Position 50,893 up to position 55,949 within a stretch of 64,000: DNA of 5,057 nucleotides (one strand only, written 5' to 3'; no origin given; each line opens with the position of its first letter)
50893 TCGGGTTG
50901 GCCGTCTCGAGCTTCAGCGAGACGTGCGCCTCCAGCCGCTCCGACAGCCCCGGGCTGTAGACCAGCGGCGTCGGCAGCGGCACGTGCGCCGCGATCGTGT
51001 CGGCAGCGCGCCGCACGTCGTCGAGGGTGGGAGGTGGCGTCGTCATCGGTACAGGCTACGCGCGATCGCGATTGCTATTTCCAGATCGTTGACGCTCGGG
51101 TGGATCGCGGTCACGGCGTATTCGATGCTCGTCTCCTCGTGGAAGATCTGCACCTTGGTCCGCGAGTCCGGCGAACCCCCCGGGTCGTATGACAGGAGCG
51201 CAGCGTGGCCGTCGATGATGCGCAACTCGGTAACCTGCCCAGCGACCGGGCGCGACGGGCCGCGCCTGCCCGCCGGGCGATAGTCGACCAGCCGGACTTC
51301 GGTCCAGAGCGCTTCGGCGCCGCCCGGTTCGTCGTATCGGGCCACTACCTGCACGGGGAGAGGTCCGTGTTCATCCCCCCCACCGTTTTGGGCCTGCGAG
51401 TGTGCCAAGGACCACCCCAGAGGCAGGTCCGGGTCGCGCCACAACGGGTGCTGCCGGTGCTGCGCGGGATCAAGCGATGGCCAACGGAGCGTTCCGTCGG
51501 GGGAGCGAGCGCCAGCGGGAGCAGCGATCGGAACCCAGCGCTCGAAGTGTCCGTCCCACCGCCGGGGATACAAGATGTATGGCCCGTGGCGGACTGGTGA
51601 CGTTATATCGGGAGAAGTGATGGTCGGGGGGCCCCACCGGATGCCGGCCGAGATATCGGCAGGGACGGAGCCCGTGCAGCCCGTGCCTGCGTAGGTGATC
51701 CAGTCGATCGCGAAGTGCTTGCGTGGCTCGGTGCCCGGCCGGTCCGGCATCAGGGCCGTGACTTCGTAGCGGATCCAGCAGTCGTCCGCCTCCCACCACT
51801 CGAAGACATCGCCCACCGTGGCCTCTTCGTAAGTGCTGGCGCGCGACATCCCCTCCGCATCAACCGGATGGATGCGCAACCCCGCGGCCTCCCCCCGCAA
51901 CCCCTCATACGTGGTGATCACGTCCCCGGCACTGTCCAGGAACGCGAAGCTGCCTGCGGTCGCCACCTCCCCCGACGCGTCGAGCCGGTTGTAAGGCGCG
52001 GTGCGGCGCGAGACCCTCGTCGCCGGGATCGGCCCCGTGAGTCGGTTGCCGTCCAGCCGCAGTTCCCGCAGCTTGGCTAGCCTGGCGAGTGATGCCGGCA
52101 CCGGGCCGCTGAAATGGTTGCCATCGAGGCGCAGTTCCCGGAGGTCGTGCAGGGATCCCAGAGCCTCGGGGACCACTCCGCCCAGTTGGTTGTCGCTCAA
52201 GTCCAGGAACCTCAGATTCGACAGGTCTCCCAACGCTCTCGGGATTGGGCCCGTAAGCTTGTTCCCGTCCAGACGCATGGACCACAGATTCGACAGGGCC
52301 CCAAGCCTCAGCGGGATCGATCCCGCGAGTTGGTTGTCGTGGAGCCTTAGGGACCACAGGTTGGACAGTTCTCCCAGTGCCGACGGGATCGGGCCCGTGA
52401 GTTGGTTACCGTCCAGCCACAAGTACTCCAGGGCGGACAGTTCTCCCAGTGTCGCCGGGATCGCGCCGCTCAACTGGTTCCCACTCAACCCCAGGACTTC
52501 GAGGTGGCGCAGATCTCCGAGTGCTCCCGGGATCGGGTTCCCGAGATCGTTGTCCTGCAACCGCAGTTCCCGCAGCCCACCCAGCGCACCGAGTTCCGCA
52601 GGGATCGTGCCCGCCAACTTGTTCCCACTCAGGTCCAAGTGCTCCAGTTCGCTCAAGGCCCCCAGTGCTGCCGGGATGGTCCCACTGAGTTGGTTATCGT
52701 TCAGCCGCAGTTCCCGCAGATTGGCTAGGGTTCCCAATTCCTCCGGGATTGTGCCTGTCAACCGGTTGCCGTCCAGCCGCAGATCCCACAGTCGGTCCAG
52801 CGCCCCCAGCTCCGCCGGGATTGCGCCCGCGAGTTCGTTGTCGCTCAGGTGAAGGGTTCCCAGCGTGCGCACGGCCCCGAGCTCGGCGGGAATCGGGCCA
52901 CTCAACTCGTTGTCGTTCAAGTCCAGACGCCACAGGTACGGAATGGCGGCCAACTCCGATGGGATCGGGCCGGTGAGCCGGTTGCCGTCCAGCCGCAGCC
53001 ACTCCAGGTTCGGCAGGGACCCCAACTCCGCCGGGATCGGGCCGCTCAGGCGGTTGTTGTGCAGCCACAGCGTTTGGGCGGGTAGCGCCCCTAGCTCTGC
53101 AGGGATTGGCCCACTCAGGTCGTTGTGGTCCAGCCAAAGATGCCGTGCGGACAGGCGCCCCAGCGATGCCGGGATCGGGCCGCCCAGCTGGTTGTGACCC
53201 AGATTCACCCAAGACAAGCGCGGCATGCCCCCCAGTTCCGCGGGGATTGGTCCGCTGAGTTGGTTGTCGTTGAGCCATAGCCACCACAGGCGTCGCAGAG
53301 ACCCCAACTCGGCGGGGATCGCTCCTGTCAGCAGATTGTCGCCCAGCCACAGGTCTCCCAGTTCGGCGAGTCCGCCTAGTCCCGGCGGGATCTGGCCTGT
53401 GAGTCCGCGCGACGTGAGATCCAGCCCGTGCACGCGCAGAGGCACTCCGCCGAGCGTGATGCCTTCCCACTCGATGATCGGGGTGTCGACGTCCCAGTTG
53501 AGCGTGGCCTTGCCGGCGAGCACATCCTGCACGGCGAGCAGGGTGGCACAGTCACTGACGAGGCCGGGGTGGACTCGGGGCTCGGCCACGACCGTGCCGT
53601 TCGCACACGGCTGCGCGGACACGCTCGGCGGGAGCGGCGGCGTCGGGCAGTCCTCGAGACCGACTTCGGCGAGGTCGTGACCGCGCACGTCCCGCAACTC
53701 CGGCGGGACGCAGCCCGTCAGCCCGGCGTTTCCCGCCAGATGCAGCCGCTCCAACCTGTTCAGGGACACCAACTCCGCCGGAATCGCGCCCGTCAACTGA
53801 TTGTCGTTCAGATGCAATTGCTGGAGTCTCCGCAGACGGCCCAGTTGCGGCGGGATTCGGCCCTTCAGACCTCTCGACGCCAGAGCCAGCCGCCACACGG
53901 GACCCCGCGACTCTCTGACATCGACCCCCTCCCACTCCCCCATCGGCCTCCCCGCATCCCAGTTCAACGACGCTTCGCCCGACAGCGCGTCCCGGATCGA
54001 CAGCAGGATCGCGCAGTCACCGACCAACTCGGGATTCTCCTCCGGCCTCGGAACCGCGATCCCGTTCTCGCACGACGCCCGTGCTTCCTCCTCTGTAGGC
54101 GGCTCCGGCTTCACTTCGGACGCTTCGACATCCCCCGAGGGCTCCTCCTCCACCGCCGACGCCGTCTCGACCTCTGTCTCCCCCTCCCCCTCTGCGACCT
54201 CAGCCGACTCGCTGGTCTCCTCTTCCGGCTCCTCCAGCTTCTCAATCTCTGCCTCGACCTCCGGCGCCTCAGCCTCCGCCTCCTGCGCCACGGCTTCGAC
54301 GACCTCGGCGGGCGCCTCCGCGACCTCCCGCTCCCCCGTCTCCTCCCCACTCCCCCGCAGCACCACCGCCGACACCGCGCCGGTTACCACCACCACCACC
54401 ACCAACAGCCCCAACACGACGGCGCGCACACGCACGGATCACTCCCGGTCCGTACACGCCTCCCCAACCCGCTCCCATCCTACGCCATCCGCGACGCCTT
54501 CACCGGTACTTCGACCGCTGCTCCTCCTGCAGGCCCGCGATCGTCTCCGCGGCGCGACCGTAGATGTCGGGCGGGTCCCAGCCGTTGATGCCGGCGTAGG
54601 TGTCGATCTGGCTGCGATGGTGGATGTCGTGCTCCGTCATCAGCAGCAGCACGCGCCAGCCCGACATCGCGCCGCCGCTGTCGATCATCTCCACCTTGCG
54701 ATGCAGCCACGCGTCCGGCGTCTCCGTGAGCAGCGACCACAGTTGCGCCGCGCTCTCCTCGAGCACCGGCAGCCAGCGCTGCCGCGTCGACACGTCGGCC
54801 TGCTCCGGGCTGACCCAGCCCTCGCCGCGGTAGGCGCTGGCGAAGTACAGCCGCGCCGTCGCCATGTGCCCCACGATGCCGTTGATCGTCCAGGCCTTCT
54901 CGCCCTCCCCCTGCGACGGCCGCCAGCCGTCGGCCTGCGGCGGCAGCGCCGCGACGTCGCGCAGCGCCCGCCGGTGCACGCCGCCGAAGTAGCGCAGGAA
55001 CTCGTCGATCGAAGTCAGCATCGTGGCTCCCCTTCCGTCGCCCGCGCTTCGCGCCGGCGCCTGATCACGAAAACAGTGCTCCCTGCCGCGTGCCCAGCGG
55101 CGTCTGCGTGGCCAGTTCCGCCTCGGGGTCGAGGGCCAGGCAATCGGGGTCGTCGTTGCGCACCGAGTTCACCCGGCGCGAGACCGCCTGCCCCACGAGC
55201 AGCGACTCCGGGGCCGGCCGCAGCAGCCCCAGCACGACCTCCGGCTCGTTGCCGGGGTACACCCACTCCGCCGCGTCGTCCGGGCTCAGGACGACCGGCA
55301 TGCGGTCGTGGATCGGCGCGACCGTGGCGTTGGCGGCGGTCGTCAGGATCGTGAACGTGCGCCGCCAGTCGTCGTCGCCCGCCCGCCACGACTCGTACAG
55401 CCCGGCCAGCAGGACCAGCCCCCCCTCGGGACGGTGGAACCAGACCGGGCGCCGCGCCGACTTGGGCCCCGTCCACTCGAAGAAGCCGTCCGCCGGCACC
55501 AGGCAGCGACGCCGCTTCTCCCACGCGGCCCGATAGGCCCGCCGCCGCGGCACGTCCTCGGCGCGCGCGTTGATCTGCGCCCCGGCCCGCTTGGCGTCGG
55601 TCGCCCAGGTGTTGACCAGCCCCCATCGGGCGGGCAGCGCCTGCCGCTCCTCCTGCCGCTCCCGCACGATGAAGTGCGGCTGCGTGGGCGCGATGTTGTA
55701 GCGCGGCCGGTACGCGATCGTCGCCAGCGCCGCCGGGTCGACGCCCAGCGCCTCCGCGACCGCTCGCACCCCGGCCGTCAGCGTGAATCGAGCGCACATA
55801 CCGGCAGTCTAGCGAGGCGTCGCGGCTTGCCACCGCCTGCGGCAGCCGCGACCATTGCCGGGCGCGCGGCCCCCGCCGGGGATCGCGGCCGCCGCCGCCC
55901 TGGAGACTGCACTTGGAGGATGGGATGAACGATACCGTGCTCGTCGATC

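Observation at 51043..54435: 1130-aa surface protein with plant-receptor-kinase-type LRR ectodomain architecture, co-transcribed with a PLP dehydratase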

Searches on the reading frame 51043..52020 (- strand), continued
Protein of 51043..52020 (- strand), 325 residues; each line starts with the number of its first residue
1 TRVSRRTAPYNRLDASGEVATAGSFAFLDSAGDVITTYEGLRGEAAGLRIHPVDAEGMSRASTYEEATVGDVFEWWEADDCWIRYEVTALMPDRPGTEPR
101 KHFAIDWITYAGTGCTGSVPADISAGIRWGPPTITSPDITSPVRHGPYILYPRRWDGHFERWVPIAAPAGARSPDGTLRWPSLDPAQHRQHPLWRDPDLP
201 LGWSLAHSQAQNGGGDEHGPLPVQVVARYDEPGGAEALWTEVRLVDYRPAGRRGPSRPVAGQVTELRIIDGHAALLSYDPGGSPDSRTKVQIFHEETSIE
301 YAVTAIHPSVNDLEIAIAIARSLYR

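Call 71: find_encoding_contigs(protein=P0096, flank=8000, max_places=3)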
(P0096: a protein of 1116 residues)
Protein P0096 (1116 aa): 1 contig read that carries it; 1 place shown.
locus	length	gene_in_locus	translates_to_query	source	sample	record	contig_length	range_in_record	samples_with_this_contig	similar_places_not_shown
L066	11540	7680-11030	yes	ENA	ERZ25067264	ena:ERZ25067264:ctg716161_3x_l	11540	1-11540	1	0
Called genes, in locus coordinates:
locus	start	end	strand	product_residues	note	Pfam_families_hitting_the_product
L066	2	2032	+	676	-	?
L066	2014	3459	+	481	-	-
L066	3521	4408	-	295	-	PF00378:ECH_1, PF16113:ECH_2, PF00378:ECH_1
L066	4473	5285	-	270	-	PF00378:ECH_1, PF16113:ECH_2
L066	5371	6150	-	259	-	PF00378:ECH_1, PF16113:ECH_2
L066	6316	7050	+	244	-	PF02586:SRAP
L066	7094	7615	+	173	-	PF05163:DinB, PF12867:DinB_2 (weak)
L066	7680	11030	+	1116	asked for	PF23211:LRR_LRWD1 (faint), PF25019:LRR_R13L1-DRL21 (faint), PF00560:LRR_1 (faint), PF23598:LRR_14, PF12799:LRR_4 (weak), PF13855:LRR_8, PF23598:LRR_14, PF13855:LRR_8, +1 more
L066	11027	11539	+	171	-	?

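Call 74: find_related_loci(query=A4, collection=viral_contigs, flank=5000)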
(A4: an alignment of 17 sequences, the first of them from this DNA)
Query A4 (325 aa) in viral_contigs; peptide patterns used: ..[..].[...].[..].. (x = any residue, [..] = any of these).
40 stretches matched a pattern, but none encodes a relative of the query by tblastn (E <= 1e-3).

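Call 75: search_protein_families(library=phrogs, proteins=[window:51043-52020:-], max_evalue=0.01)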
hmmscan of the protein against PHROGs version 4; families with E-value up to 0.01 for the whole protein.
window:51043-52020:- (325 aa): 0 families

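Call 91: list_cluster_members(proteins=[P0096, P0001])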
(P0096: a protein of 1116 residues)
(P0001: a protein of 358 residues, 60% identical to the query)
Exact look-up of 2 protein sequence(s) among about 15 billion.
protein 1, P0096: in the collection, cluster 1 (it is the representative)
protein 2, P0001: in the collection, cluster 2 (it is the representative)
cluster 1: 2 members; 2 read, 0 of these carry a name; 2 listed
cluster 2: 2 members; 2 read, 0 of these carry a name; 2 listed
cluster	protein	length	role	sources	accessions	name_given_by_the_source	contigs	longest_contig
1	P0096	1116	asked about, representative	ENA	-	-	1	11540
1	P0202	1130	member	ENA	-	-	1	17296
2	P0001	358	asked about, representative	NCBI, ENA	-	-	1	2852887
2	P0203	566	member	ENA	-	-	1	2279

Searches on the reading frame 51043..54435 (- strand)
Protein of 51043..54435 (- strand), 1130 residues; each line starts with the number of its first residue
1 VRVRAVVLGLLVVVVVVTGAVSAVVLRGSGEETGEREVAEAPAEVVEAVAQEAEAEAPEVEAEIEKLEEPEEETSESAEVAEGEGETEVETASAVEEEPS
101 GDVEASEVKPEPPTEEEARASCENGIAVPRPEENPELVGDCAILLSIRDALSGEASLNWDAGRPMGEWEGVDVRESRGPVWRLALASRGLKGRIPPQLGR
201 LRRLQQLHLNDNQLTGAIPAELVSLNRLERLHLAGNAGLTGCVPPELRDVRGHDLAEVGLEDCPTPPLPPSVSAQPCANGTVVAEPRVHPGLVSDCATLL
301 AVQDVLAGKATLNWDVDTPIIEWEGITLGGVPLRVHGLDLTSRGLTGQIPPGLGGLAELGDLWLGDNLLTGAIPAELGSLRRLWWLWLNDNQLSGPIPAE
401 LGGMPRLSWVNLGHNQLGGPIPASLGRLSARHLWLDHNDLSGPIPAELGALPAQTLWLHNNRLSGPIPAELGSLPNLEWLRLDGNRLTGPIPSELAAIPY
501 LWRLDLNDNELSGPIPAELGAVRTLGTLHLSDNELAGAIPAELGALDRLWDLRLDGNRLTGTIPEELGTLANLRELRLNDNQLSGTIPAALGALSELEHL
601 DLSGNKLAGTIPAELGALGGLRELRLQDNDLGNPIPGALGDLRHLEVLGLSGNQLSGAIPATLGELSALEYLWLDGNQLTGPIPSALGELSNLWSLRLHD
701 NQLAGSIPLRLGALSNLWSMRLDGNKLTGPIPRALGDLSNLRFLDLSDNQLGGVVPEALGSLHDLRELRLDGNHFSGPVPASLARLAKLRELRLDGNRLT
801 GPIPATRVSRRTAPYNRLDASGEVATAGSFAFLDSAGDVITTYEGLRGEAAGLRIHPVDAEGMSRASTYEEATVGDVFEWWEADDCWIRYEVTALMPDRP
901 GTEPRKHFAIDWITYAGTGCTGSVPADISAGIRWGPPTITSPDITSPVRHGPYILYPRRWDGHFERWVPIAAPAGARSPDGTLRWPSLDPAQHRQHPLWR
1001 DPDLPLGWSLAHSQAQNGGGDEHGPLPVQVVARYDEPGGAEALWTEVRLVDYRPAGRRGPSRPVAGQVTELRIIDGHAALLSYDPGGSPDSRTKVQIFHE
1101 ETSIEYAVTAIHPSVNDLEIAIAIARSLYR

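Call 3: search_protein_families(library=pfam, proteins=[window:51043-54435:-], max_evalue=0.01)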
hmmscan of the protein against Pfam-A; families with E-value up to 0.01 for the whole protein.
window:51043-54435:- (1130 aa): 9 families
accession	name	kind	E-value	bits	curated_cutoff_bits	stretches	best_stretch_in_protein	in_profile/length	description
PF00560.39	LRR_1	-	5.1e-66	204.7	20.6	1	740-762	1-23/23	Leucine Rich Repeat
PF13855.12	LRR_8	-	1.2e-49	166.3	27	9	716-775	2-61/61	Leucine rich repeat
PF12799.13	LRR_4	-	4.7e-36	122.4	27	6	572-607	2-35/44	Leucine Rich repeats (2 copies)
PF23598.1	LRR_14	-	1.8e-32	112.9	40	3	609-722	37-146/353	Leucine-rich repeat region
PF23211.1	LRR_LRWD1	-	3.4e-15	56.7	28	3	588-654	35-97/190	Leucine-rich repeat and WD repeat-containing protein 1, LRR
PF13516.12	LRR_6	-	2.4e-07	30.7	23.4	0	739-753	3-17/24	Leucine Rich repeat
PF25019.1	LRR_R13L1-DRL21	-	6.1e-07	29.8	27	0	563-627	61-125/127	R13L1/DRL21 LRRs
PF24758.1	LRR_At5g56370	-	0.00015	22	27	0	738-795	13-69/227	FBD-associated F-box protein At5g56370, LRR repeats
PF24141.1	LRR_ComC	-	0.00089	19.4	27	0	573-612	237-273/288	EGF-like domain-containing protein ComC LRR domain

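Call 4: search_protein_families(library=ncbifam, proteins=[window:51043-54435:-], max_evalue=0.01)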
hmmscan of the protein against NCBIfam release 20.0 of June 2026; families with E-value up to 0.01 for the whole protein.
window:51043-54435:- (1130 aa): 6 families
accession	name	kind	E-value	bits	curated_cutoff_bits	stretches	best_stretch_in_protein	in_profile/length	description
NF041381.1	XopAC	subfamily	3.8e-54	184.1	450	7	527-662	70-202/451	XopAC/AvrAC family type III secretion system effector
NF041400.1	XopAE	equivalog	4.2e-51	174.3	600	5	467-664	11-205/478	type III secretion system effector XopAE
NF047464.1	FibnectbindLIC11051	equivalog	1.5e-36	126.1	1000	3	546-673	533-656/685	LIC_11051 family fibronectin-binding protein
NF033189.1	internalin_A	exception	1.5e-21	76.4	1600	3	645-801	187-330/799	class 1 internalin InlA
NF041351.1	XopL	equivalog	5.9e-20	71.5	500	1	563-737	89-269/497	type III secretion system leucine-rich repeat domain-containing effector XopL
NF033188.1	internalin_H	exception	3e-13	49.3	1050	2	565-726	92-241/548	InlH/InlC2 family class 1 internalin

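Call 72: find_encoding_contigs(protein=window:51043-54435:-, flank=3000, max_places=3)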
Protein window:51043-54435:- (1130 aa): no gene with exactly this product is on record in the collection.

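Call 76: search_protein_families(library=padloc, proteins=[window:51043-54435:-], max_evalue=0.001)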
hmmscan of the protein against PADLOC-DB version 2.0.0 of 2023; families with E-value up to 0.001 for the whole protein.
window:51043-54435:- (1130 aa): 0 families

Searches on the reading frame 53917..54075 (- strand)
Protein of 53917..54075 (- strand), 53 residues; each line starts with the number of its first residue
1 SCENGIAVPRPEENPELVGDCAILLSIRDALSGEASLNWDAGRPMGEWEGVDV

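Call 29: search_solved_structures(query=A2, max_evalue=10, show_alignments=5)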
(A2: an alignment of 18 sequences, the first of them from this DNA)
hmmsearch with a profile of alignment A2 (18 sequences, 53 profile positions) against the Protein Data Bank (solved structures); distinct sequences matched with E-value up to 10: 0.

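Call 30: search_protein_families(library=pfam, alignment_id=A2, max_evalue=10)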
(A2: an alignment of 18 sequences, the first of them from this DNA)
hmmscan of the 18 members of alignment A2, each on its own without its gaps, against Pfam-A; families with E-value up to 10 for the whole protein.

A. member 1, seq(53 aa): 0 families

B. families by the number of members that match (of 18 scanned): 4 families
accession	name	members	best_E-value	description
PF08263.17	LRRNT_2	6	0.0021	Leucine rich repeat N-terminal domain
PF09878.14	DUF2105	1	0.015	Predicted membrane protein (DUF2105)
PF06708.16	DUF1195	1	0.12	Protein of unknown function (DUF1195)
PF14856.11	Hce2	1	0.14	Pathogen effector; putative necrosis-inducing factor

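Call 66: find_homologous_proteins(query=A2, max_evalue=0.001)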
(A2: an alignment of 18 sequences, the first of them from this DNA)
Query A2 (18 sequences) (53 aa, profile of the alignment): 28 proteins with E <= 0.001 among 318 candidates.
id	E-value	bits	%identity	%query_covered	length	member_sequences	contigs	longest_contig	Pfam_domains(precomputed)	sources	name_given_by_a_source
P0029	5.1e-20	89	49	100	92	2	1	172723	-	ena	-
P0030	2.7e-19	86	44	98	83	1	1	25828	-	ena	-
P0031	2.7e-19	86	54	94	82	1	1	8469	-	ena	-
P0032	3.6e-19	86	55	96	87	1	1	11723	-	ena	-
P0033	4.2e-19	86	48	87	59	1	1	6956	-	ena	-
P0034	1.1e-18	84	58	100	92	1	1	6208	-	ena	-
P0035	1.9e-18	84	49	100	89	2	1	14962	-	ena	-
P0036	1.6e-17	81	58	91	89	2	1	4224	-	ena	-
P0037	2.0e-17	80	48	98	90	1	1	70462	-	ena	-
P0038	1.4e-16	78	43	87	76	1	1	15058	-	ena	-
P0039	1.8e-16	77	51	96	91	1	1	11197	-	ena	-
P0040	1.1e-15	75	48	87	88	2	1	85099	-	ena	-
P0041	2.4e-15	74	50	75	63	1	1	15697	-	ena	-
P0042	4.5e-15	73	41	87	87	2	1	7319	-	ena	-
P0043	5.3e-15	73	59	77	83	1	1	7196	-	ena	-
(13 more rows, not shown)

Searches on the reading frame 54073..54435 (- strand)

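Call 6: search_protein_families(library=pfam, proteins=[window:54073-54435:-], max_evalue=10)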
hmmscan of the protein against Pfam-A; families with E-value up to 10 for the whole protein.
seq(121 aa): 4 families
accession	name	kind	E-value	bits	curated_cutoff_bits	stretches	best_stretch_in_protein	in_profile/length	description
PF03929.21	PepSY_TM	-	0.047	13.9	28.8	1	5-98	8-84/295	PepSY-associated TM region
PF22251.1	PFF1_TM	-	0.7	9.8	32.3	1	44-106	131-211/300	Vacuolar membrane protease, transmembrane domain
PF15724.10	TMEM119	-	2.1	8.9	27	1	25-107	165-246/252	TMEM119 family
PF01499.21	Herpes_UL25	-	2.5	7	25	1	47-110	59-122/555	Herpesvirus UL25 family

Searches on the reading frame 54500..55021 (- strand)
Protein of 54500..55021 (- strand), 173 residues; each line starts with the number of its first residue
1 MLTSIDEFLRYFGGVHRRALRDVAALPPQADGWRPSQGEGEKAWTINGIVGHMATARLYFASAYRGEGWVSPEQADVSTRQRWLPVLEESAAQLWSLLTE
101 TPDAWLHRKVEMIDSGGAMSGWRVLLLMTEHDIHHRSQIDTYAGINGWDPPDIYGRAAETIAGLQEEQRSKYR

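Call 3: search_protein_families(library=pfam, proteins=[window:54500-55021:-], max_evalue=0.01)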
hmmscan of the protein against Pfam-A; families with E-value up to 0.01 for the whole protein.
window:54500-55021:- (173 aa): 2 families
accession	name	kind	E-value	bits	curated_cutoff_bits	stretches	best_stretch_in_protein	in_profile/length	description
PF05163.17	DinB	-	1.8e-14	54.5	23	1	1-165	1-162/165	DinB family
PF12867.12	DinB_2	-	1.9e-07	32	24.8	1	17-139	6-128/128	DinB superfamily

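Call 76: search_protein_families(library=padloc, proteins=[window:54500-55021:-], max_evalue=0.001)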
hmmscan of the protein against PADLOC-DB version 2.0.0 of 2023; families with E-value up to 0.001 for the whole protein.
window:54500-55021:- (173 aa): 0 families

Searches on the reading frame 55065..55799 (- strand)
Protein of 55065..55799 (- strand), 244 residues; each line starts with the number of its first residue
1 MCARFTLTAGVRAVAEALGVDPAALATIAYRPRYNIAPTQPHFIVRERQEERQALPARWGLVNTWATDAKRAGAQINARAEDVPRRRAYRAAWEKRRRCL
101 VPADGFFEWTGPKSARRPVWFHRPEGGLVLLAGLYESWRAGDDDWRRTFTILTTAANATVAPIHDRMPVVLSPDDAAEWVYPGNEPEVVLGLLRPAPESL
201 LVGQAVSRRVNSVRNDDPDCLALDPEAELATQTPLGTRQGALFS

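Call 3: search_protein_families(library=pfam, proteins=[window:55065-55799:-], max_evalue=0.01)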
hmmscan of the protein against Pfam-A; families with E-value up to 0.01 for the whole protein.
window:55065-55799:- (244 aa): 1 family
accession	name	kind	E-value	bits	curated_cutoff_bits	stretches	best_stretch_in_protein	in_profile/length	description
PF02586.19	SRAP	-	1.1e-61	208.5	27.1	1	1-213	1-214/214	SOS response associated peptidase (SRAP)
